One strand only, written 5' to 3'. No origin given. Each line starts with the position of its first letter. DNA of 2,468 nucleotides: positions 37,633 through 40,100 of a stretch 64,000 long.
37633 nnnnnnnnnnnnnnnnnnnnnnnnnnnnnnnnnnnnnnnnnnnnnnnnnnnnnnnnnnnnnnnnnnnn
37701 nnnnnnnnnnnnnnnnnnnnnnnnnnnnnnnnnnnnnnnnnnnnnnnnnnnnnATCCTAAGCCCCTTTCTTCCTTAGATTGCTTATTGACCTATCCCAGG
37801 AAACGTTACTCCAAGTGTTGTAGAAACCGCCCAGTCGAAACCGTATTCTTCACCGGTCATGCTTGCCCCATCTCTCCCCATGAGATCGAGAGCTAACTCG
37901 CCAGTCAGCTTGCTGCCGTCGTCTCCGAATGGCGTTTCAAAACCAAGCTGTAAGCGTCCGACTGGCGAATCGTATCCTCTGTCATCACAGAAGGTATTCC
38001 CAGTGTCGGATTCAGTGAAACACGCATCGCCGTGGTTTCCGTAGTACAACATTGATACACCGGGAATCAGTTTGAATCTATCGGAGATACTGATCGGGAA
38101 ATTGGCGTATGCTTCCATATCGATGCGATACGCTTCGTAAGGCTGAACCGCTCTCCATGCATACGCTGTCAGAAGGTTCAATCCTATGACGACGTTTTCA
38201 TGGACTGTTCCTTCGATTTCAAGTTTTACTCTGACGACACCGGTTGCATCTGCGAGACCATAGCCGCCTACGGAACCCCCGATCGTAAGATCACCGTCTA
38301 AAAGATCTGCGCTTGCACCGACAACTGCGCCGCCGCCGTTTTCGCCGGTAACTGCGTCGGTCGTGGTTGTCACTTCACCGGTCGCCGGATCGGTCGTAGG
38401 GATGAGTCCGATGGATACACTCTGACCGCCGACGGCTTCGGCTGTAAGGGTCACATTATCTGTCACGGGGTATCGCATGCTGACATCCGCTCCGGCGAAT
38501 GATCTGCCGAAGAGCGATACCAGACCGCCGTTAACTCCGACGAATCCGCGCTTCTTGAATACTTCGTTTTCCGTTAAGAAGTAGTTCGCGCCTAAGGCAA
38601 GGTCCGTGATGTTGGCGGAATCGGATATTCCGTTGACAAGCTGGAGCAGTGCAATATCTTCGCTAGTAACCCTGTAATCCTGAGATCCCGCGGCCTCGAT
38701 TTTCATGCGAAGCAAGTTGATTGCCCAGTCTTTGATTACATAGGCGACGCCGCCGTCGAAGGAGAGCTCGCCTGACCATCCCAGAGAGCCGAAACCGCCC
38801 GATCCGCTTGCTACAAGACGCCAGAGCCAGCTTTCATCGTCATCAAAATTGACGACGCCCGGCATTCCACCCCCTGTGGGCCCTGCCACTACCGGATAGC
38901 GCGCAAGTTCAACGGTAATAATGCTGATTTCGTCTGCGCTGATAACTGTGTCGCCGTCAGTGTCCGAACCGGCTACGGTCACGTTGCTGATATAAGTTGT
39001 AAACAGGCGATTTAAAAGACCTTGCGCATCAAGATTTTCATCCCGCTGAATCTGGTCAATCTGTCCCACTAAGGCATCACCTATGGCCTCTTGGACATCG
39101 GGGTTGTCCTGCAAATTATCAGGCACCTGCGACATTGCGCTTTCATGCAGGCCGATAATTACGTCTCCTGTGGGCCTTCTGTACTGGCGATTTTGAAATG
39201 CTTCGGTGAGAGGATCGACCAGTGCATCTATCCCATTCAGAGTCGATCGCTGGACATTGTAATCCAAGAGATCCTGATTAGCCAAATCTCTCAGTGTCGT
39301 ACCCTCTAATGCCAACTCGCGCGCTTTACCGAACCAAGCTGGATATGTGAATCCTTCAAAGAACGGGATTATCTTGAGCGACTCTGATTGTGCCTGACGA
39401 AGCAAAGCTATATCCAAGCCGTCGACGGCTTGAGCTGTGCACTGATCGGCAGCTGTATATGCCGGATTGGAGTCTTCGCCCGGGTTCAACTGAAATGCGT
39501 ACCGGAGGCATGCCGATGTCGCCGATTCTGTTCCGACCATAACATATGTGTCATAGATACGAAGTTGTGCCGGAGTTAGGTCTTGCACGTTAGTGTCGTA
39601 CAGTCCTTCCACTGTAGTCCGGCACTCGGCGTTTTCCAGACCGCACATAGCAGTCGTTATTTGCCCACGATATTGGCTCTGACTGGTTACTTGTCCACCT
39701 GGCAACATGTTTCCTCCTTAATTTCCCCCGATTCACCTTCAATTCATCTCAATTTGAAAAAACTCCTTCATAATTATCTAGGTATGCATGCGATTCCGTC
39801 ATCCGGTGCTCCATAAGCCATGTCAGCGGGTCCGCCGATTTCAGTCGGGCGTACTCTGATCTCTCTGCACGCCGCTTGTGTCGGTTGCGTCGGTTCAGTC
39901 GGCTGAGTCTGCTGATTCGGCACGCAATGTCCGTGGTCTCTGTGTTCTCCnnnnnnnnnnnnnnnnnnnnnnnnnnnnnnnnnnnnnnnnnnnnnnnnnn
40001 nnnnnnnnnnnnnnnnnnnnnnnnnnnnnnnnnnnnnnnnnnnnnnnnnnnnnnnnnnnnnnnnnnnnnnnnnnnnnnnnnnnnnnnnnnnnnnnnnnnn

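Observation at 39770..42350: Cys-bracketed C-terminal motif shared by genes B and C, within a ~110 bp near-identical DNA repeat that extends past the stop codons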

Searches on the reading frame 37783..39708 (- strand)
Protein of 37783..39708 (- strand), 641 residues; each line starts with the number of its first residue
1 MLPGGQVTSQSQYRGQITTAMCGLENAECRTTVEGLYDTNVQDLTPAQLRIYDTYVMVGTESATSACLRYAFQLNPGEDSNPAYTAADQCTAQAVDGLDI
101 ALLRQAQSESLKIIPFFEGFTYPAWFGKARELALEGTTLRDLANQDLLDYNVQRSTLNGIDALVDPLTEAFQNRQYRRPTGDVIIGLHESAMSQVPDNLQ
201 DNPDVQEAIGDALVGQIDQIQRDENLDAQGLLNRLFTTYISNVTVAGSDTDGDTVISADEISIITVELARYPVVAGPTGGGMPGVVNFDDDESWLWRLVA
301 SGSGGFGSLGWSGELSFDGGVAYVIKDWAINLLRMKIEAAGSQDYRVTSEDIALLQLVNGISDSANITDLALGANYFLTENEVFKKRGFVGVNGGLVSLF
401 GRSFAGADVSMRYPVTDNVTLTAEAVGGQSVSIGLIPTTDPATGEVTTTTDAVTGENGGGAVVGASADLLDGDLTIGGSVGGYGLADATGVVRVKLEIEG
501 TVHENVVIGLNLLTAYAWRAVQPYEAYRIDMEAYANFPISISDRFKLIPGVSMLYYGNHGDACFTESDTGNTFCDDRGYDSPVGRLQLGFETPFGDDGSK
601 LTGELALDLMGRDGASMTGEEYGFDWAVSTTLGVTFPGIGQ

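Call 6: search_protein_families(library=pfam, proteins=[window:37783-39708:-], max_evalue=0.1)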
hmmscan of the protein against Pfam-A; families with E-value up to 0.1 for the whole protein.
window:37783-39708:- (641 aa): 1 family
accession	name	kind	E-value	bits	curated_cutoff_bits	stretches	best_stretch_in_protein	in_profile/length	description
PF22644.2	BsNagA_N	-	0.031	14.4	27.4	1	378-398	10-29/50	BsNagA composite domain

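Call 7: search_protein_families(library=ncbifam, proteins=[window:37783-39708:-], max_evalue=1)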
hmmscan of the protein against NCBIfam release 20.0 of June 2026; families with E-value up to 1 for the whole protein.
window:37783-39708:- (641 aa): 0 families

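Call 37: search_solved_structures(query=window:37783-39708:-, max_evalue=1)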
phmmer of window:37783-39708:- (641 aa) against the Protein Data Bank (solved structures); distinct sequences matched with E-value up to 1: 2.
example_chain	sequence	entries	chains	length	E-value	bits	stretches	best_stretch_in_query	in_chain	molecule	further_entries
8hbt_A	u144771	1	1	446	0.13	13.9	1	504-565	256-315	AmAT7-3-A310G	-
8h8i_A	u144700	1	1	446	0.86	11.2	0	504-564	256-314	AmAT7-3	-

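Call 65: search_protein_families(library=ncbifam, proteins=[L006:2870-4912:+, L006:4939-6207:+], max_evalue=0.1)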
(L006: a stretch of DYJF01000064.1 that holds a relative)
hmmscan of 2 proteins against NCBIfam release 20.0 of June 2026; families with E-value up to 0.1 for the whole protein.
L006:2870-4912:+ (680 aa): 0 families

L006:4939-6207:+ (422 aa): 0 families

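Call 98: predict_structure(protein=window:37783-39708:-)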
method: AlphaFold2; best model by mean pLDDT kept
length: 641 residues; sequences in the alignment: 1
mean_pLDDT: 34.6   pTM: 0.22
mean pLDDT of the five models: 34.6, 31.0, 30.4, 30.4, 25.6
residues with pLDDT >= 90: 0; 70-90: 0; 50-70: 20; < 50: 621
segments of 3 or more residues with pLDDT < 50: 1-14, 16-26, 37-44, 46-327, 329-332, 334-337, 339-589, 591-595, 598-603, 605-637, 639-641
pLDDT, mean of each block of 10 residues (from residue 1): 34 46 48 52 44 39 37 35 39 38 33 28 31 33 29 25 33 32 36 39 43 43 38 38 33 29 27 26 25 29 26 30 44 47 40 42 32 33 33 30 26 30 32 30 31 27 28 32 29 35 32 27 29 30 28 29 35 36 41 47 44 36 36 43 37
secondary structure, 60 per line:
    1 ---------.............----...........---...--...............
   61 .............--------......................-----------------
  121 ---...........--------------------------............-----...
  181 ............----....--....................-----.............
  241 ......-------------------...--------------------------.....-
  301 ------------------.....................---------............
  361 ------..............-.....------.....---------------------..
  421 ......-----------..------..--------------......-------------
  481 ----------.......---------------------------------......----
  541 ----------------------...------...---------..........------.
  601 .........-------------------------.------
elements in order (helices of 4 or more, strands of 3 or more residues): H10-22 H27-37 H46-73 H82-103 H124-134 H161-172 H178-192 H197-200 H203-222 H228-246 H295-299 H319-339 H349-360 H367-380 H382-386 H393-397 E419-426 E462-467 E491-497 E531-536 E563-565 E572-574 E584-593 E600-609

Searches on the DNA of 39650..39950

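Call 91: search_rna_families(source=window, start=39650, end=39950, threshold=evalue, max_evalue=1)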
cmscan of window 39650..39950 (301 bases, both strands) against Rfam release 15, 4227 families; matches with E-value up to 1: 0.
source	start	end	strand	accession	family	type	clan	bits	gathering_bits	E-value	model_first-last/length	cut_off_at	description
